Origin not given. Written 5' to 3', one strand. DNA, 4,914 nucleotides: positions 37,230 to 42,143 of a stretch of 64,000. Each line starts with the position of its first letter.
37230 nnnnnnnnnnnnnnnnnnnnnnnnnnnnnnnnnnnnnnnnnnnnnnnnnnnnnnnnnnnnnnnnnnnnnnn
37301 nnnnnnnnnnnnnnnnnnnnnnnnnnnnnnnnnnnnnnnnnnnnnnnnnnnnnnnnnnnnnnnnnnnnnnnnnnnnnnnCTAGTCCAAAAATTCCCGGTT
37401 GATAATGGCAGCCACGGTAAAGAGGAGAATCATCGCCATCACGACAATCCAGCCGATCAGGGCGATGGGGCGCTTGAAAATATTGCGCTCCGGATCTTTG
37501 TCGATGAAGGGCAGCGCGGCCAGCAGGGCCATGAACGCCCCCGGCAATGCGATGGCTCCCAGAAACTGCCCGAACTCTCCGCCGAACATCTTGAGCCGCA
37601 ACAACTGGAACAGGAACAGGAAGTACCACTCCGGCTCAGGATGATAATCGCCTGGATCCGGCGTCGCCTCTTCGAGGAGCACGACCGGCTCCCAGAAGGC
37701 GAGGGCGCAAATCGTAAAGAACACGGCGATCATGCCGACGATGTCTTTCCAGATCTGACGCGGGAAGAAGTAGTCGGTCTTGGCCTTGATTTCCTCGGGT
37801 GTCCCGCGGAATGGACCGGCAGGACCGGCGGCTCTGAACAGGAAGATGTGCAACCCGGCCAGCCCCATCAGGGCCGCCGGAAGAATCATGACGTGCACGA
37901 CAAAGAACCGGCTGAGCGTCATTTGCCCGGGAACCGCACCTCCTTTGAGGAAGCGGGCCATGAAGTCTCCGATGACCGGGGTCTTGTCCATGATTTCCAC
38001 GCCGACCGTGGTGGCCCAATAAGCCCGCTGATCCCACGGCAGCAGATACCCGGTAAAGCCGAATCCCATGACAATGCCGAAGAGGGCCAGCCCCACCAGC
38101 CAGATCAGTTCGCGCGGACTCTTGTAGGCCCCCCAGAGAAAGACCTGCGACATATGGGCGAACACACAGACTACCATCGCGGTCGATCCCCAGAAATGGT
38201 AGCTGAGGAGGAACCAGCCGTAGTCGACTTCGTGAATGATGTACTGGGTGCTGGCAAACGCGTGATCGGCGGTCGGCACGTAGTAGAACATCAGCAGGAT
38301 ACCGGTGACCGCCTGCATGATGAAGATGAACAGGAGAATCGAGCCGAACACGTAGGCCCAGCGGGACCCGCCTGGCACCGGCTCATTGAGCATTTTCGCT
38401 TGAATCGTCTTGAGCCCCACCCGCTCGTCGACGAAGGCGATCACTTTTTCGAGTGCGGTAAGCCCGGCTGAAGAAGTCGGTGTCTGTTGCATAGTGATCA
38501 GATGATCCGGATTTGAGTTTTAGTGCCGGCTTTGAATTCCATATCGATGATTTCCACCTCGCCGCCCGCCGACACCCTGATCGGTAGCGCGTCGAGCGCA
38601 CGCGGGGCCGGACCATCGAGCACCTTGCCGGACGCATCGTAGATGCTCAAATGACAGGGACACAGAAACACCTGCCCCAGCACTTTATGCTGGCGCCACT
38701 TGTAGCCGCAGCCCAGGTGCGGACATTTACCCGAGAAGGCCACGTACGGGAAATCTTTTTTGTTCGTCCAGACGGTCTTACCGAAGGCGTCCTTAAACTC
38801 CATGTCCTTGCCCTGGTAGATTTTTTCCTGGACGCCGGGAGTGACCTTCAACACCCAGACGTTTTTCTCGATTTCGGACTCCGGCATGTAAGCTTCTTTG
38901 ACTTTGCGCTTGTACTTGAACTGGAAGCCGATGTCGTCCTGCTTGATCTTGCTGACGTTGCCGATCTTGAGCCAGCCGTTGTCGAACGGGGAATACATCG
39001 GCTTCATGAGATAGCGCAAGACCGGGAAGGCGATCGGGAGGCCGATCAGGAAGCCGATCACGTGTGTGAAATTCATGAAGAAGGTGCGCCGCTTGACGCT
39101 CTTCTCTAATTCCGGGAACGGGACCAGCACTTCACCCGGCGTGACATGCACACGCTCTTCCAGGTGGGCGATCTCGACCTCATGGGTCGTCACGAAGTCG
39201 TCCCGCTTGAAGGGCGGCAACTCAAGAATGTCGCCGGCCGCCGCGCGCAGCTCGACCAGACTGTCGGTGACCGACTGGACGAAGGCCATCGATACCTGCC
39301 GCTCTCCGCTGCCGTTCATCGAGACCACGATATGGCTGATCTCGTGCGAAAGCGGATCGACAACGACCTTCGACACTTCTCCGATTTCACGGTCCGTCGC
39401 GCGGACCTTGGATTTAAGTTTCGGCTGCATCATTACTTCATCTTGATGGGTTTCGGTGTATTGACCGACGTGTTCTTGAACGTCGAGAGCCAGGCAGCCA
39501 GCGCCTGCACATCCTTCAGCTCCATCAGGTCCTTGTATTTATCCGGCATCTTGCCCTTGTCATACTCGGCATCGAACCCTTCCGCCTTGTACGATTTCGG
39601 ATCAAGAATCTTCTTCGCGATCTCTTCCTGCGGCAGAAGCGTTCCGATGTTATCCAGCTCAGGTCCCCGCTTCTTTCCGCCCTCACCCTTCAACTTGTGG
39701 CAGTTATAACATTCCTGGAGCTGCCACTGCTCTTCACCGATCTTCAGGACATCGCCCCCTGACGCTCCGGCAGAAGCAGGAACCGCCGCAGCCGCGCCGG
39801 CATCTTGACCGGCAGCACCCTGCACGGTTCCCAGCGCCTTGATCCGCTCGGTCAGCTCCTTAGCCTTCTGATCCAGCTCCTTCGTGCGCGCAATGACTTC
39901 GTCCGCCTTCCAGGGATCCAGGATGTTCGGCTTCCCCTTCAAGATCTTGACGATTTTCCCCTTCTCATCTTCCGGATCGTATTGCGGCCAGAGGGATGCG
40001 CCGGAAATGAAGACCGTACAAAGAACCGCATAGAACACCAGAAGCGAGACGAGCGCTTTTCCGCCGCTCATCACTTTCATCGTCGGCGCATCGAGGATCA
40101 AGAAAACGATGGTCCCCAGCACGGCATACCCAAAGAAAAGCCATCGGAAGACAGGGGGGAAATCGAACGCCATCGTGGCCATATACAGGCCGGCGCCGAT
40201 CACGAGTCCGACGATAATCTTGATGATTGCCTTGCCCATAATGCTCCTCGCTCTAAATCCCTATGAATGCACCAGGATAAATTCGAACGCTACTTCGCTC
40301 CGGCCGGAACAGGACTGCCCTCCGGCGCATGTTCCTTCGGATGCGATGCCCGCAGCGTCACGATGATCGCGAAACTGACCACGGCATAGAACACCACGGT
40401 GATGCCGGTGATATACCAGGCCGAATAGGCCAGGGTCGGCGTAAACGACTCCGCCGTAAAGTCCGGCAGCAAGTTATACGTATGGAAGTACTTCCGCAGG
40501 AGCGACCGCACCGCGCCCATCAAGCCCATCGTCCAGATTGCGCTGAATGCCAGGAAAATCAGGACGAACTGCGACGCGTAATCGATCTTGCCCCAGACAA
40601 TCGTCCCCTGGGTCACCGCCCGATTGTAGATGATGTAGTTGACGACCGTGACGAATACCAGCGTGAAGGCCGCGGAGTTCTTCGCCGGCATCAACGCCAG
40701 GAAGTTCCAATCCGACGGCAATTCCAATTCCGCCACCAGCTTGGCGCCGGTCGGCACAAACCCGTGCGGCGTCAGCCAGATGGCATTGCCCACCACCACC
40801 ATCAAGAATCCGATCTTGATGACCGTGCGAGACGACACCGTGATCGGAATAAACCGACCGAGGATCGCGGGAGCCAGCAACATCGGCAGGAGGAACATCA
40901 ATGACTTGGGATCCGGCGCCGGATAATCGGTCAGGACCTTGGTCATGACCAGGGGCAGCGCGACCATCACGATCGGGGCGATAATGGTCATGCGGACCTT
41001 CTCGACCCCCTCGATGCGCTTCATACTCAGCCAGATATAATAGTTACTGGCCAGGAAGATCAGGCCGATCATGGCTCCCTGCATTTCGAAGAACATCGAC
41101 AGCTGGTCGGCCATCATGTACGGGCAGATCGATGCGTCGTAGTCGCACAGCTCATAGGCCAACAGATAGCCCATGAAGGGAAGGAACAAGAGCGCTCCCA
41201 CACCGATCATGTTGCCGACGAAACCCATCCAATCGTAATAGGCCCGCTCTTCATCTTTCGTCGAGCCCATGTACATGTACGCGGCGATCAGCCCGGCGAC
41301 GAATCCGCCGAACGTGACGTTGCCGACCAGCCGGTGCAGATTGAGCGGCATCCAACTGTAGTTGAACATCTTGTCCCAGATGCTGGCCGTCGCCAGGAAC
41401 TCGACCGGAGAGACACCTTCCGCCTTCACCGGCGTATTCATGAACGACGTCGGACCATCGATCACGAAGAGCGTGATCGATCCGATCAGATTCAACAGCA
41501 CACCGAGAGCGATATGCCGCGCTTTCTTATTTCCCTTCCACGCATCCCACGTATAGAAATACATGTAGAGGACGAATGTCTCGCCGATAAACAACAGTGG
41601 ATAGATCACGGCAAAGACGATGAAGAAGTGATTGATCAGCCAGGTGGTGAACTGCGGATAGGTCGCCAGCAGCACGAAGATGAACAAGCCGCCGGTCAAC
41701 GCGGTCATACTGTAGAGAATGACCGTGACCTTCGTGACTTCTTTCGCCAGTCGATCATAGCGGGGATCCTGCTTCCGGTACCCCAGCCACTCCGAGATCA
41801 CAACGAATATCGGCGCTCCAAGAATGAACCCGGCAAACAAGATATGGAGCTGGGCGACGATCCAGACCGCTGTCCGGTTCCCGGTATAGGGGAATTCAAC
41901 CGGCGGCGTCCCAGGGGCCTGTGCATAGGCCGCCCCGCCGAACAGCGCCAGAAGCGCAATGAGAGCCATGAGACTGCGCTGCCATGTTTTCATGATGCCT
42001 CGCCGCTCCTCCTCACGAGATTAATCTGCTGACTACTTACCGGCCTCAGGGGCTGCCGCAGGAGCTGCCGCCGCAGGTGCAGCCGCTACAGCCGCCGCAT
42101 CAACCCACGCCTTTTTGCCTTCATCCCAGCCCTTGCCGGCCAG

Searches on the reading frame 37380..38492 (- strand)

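Call 74: search_protein_families(library=pfam, proteins=[window:37380-38492:-], max_evalue=0.00001)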
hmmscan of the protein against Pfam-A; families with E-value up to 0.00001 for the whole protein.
window:37380-38492:- (370 aa): 3 families
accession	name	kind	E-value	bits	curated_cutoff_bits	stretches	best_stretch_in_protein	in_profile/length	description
PF00033.24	Cytochrome_B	-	1.1e-47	162.7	27.2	1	38-221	5-187/189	Cytochrome b/b6/petB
PF13631.11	Cytochrom_B_N_2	-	4.5e-45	154.1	27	1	105-273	2-167/169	Cytochrome b(N-terminal)/b6/petB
PF00032.22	Cytochrom_B_C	-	5.1e-09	36.7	20.7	1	284-362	10-83/102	Cytochrome b(C-terminal)/b6/petD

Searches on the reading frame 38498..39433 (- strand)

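Call 75: search_protein_families(library=pfam, proteins=[window:38498-39433:-], max_evalue=0.00001)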
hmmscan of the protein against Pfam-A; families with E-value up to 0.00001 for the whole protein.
window:38498-39433:- (311 aa): 1 family
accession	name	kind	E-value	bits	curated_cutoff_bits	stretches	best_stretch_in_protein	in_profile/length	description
PF00355.32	Rieske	-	5.6e-09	36.2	20.3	1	211-283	16-87/88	Rieske [2Fe-2S] domain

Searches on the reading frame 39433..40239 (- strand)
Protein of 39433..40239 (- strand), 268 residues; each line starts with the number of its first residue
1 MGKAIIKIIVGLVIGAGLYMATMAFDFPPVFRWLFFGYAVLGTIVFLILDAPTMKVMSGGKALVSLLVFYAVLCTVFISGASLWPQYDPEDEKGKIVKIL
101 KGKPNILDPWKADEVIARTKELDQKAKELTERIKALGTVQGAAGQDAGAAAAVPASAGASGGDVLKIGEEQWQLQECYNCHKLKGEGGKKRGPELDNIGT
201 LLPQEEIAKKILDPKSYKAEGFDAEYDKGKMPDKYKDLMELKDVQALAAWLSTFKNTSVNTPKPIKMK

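Call 75: search_protein_families(library=pfam, proteins=[window:39433-40239:-], max_evalue=0.00001)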
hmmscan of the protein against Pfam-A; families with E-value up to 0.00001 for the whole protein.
window:39433-40239:- (268 aa): 1 family
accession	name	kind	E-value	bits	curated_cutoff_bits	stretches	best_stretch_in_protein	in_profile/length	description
PF00034.26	Cytochrom_C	-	3.5e-09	38.3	21.3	1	168-253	4-88/90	Cytochrome c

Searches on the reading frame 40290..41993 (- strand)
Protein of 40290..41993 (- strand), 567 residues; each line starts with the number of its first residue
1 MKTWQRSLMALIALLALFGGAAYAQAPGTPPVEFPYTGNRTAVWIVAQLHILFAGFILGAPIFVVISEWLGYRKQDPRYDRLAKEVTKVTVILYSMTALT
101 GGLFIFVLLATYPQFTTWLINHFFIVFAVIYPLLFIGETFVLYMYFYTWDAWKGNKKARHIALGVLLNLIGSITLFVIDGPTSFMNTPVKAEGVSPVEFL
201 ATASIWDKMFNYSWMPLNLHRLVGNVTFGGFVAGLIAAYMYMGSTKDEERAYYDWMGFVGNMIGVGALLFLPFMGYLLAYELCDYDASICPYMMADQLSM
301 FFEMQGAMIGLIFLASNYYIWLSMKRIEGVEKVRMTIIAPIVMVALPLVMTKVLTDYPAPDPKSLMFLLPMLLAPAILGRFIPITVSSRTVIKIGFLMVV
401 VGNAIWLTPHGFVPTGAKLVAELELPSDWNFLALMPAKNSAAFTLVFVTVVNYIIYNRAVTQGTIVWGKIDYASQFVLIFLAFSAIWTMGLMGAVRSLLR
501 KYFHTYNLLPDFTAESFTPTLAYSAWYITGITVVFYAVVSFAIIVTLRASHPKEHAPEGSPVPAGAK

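Call 75: search_protein_families(library=pfam, proteins=[window:40290-41993:-], max_evalue=0.00001)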
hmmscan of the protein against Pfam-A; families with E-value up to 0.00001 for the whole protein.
window:40290-41993:- (567 aa): 1 family
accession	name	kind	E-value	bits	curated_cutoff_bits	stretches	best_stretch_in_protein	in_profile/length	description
PF01654.22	Cyt_bd_oxida_I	-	1.1e-21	77.4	26.2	1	40-285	3-240/418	Cytochrome bd terminal oxidase subunit I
